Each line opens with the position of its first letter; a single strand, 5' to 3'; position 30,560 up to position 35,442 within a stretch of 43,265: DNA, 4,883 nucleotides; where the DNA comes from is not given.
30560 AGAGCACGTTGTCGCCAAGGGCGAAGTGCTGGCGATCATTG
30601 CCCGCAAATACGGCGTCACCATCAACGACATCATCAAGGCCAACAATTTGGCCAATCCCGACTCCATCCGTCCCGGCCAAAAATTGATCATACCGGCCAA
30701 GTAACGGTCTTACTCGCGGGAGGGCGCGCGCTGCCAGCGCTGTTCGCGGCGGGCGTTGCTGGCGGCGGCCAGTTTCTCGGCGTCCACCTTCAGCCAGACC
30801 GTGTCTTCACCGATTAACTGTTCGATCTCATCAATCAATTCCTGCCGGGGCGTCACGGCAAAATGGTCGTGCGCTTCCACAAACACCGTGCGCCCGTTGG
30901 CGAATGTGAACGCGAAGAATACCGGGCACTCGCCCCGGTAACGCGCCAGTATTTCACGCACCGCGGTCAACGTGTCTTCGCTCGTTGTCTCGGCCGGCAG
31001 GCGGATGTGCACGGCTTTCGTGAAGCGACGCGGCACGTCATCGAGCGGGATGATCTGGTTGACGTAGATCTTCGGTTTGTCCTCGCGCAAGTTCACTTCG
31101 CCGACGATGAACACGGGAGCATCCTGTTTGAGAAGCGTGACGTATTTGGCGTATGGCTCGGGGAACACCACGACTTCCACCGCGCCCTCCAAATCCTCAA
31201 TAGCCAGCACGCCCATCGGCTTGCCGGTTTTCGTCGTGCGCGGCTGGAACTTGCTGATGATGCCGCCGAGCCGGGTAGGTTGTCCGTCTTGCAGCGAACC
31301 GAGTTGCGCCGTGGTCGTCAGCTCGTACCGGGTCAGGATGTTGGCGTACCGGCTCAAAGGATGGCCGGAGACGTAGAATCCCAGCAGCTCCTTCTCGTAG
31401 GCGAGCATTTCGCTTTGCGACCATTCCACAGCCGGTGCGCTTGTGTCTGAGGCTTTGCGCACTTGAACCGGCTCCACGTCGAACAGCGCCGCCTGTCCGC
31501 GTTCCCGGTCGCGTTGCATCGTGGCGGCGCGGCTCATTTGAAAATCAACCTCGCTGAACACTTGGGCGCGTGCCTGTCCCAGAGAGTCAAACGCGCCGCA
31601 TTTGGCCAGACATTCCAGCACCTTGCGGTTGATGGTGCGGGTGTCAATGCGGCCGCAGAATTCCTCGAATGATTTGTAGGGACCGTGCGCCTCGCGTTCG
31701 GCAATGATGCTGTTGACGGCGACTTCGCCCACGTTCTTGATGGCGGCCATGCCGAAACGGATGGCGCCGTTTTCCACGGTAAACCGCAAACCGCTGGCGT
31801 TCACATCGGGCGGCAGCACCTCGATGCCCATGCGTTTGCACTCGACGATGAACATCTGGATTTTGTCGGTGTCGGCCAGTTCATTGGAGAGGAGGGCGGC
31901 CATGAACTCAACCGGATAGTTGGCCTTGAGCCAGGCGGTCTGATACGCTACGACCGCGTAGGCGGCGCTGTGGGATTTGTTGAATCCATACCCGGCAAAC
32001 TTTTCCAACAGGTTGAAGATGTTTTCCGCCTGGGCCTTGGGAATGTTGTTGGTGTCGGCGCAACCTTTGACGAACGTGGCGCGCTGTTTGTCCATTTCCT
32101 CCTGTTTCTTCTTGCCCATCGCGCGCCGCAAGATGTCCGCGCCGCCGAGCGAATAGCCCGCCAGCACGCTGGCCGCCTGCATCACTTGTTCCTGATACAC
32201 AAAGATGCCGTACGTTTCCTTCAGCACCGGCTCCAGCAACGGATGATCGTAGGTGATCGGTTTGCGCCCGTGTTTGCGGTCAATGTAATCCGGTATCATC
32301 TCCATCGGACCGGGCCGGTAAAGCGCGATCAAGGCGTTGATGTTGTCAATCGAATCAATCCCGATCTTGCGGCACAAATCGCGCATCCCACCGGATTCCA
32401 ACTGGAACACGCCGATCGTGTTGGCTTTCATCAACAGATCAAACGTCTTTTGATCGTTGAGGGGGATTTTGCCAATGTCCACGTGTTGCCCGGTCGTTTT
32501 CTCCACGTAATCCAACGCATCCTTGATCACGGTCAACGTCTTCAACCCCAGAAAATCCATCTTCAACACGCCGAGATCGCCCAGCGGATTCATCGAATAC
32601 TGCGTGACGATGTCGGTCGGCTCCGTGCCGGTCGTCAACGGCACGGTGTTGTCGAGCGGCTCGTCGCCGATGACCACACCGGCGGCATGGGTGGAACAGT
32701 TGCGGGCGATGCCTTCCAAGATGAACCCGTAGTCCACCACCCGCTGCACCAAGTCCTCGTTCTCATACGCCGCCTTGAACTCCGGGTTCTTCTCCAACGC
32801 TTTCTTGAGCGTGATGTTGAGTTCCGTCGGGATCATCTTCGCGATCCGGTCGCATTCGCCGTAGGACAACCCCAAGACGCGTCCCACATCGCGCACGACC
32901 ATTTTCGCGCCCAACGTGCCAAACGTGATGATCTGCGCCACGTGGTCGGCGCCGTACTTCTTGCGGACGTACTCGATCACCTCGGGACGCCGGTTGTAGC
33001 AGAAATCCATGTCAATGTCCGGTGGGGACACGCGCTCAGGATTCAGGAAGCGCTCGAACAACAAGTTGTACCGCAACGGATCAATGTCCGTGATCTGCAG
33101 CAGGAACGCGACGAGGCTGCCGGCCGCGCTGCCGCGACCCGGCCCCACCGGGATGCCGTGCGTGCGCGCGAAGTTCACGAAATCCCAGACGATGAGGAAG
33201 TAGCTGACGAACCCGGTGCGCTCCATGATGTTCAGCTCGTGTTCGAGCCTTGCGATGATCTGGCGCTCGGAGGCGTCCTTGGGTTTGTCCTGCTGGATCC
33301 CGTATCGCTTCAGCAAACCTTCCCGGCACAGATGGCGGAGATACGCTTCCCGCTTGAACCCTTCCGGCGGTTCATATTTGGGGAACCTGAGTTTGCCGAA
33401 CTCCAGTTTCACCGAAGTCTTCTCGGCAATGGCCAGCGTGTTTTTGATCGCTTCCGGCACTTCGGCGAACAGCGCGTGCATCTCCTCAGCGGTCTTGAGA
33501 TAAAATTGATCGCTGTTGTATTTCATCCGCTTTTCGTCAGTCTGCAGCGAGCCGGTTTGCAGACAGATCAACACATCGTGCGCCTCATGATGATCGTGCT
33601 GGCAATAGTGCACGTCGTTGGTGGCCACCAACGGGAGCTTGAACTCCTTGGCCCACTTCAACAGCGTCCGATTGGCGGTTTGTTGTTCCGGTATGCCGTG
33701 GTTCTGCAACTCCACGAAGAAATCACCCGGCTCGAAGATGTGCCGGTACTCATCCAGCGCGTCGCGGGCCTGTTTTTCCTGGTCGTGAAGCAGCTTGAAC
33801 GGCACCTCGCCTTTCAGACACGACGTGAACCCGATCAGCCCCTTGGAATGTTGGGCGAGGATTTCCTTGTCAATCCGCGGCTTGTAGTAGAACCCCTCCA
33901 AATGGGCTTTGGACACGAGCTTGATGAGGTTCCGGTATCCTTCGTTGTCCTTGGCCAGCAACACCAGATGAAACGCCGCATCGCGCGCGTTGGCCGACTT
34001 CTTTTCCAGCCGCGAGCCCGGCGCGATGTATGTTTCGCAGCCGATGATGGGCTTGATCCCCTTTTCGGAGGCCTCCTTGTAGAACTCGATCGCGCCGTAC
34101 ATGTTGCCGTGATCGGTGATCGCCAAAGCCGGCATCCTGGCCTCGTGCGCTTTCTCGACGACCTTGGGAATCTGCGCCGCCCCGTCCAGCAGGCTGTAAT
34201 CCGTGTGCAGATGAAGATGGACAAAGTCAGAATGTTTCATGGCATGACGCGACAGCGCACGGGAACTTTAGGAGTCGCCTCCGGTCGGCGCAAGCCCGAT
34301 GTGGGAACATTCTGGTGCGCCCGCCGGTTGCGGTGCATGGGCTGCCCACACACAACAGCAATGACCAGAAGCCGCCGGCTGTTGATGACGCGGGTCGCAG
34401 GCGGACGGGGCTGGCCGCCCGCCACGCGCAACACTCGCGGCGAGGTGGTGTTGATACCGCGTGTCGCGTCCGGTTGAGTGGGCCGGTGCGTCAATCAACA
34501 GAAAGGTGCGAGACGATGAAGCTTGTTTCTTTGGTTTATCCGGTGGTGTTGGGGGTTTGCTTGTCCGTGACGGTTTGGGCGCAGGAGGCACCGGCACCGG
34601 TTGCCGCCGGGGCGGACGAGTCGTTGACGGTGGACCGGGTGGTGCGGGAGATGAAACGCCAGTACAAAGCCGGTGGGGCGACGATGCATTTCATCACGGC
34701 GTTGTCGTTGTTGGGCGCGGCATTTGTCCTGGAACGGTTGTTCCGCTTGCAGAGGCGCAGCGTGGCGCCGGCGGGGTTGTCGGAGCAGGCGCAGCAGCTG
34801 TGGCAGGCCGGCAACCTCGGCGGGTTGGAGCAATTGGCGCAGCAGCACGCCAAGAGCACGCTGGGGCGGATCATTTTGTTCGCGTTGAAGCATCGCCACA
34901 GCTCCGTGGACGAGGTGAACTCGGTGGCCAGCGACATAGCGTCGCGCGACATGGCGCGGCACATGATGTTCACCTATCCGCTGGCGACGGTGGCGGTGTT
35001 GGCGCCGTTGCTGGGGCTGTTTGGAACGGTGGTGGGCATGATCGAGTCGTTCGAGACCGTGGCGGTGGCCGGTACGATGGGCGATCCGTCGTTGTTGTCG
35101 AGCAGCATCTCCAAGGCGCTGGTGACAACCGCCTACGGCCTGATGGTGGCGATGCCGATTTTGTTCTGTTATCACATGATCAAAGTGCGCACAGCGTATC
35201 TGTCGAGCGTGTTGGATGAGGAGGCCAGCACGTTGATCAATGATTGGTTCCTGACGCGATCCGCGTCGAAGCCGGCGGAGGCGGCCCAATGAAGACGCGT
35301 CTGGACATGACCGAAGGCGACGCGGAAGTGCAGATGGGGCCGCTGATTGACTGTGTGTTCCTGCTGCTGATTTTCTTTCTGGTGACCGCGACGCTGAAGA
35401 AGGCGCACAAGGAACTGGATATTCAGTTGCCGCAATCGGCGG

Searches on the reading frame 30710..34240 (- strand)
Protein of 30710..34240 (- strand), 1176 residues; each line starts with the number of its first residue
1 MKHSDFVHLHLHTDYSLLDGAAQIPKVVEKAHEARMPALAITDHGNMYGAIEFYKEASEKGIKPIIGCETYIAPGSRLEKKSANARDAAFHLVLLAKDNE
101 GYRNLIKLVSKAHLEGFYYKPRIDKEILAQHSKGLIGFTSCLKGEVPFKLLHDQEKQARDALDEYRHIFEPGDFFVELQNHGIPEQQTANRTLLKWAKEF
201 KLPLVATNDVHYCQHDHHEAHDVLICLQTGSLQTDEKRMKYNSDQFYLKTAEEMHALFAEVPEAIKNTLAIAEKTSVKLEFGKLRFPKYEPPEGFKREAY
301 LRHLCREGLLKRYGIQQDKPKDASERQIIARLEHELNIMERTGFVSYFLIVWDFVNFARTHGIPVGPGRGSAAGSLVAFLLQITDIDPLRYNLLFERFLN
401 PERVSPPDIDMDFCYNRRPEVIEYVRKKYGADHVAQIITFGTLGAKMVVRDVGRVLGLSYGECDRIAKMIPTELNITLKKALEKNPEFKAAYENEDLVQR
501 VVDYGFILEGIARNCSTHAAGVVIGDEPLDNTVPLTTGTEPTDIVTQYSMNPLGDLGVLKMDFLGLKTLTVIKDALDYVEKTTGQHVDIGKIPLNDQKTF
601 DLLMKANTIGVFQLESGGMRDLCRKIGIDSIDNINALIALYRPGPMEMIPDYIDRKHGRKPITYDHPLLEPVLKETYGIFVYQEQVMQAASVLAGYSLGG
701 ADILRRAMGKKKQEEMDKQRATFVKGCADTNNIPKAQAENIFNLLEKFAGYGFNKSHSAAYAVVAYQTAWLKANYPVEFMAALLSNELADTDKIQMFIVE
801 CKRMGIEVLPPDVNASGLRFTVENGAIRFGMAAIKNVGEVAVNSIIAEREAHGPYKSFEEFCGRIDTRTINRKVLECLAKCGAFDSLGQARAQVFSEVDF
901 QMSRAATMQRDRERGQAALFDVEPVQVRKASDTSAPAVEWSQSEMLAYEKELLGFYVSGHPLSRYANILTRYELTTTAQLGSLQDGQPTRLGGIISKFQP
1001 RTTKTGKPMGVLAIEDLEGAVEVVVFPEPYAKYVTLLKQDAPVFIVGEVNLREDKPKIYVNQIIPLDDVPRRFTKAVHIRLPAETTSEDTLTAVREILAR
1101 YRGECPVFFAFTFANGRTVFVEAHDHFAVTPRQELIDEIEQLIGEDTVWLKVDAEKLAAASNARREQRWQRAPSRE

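Call 27: search_protein_families(library=pfam, proteins=[window:30710-34240:-])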
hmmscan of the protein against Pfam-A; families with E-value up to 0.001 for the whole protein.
window:30710-34240:- (1176 aa): 5 families
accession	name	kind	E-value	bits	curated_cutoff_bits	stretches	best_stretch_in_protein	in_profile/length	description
PF07733.18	DNA_pol3_alpha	-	1.4e-102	343.3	23.9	1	300-565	2-260/260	Bacterial DNA polymerase III alpha NTPase domain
PF17657.6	DNA_pol3_finger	-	2.9e-64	215.8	22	1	568-730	1-165/166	Bacterial DNA polymerase III alpha subunit finger domain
PF02811.25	PHP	-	5.3e-60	202.9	26.4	1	8-181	1-164/164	PHP domain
PF14579.12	HHH_6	-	5.7e-34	116.6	25.6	1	805-893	1-89/90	Helix-hairpin-helix motif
PF01336.31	tRNA_anti-codon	-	5.8e-09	36.2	27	1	991-1066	3-75/75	OB-fold nucleic acid binding domain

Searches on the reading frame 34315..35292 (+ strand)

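Call 27: search_protein_families(library=pfam, proteins=[window:34315-35292:+])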
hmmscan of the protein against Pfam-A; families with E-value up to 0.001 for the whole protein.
window:34315-35292:+ (325 aa): 1 family
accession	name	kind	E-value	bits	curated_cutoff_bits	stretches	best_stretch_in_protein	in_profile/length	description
PF01618.21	MotA_ExbB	-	4.4e-25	88.3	22.9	1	180-297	3-122/127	MotA/TolQ/ExbB proton channel family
